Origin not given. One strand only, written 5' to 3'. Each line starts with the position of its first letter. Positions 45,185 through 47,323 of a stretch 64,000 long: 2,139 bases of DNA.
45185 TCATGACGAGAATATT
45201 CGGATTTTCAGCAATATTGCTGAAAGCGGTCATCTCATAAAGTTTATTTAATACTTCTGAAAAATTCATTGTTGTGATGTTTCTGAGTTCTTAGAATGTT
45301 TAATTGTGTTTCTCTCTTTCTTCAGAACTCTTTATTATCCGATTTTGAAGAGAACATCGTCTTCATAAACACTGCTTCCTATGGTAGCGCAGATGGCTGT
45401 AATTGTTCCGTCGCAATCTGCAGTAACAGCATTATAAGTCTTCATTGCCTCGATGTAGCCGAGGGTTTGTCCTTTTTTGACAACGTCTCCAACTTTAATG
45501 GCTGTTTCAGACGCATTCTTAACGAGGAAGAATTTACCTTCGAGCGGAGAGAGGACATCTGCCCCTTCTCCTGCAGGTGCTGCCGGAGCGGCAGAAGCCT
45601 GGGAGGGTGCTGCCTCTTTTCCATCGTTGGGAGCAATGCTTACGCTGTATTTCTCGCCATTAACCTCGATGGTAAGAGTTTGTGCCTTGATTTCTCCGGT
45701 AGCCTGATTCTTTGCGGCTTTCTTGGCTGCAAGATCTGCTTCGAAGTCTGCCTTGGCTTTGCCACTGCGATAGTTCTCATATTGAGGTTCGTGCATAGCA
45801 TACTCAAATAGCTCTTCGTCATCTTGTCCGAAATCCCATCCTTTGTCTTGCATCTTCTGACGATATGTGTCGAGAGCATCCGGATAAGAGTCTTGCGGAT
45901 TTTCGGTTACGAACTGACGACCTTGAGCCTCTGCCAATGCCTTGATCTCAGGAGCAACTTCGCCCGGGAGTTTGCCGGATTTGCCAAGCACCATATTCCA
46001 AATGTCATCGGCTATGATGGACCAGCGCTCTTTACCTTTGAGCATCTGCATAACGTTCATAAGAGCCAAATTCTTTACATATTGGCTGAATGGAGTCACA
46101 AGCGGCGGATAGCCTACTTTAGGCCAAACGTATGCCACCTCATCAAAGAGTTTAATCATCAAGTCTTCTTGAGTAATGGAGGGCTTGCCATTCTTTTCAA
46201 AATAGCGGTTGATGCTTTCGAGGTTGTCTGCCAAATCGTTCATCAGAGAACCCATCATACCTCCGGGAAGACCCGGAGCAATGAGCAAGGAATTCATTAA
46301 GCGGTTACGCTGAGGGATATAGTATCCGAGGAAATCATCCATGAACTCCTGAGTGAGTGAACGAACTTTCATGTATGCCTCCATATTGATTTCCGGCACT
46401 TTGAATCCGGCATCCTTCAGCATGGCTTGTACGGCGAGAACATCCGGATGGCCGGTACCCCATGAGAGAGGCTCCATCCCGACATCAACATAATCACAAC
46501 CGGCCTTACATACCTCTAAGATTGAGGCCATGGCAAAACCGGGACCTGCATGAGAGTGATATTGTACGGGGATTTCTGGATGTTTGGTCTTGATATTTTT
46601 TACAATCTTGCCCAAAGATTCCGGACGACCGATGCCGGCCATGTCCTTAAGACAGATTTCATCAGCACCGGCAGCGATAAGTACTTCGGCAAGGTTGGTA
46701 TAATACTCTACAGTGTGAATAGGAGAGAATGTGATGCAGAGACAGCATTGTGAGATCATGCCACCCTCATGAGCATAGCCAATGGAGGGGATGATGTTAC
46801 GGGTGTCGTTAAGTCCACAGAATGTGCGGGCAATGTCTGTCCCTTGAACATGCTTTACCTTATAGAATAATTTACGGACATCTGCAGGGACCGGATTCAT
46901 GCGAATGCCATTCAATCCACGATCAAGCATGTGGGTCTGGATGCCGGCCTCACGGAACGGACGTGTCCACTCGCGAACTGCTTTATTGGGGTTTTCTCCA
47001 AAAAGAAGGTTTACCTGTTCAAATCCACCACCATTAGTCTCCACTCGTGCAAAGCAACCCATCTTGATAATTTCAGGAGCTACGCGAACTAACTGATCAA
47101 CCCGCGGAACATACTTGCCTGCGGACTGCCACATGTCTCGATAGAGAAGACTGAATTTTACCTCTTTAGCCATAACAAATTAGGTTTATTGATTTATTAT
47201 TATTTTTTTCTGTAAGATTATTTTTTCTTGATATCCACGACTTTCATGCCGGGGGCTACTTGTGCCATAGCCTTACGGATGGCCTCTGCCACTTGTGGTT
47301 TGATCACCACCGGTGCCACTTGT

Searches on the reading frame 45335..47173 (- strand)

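Call 30: search_protein_families(library=pfam, proteins=[window:45335-47173:-], max_evalue=0.01)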
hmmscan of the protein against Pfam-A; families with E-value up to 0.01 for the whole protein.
window:45335-47173:- (612 aa): 4 families
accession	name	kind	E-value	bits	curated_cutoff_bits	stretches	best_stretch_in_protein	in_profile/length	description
PF02436.23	PYC_OADA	-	1.4e-21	77.6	27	1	339-510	27-198/201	Conserved carboxylase domain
PF00364.28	Biotin_lipoyl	-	1.8e-13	50.6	22.1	1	540-611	3-73/73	Biotin-requiring enzyme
PF00682.25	HMGL-like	-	2e-10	40.9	29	1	155-272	141-258/260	HMGL-like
PF13533.13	Biotin_lipoyl_2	-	0.0022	18.3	29.8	0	559-575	16-32/32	Biotin-lipoyl like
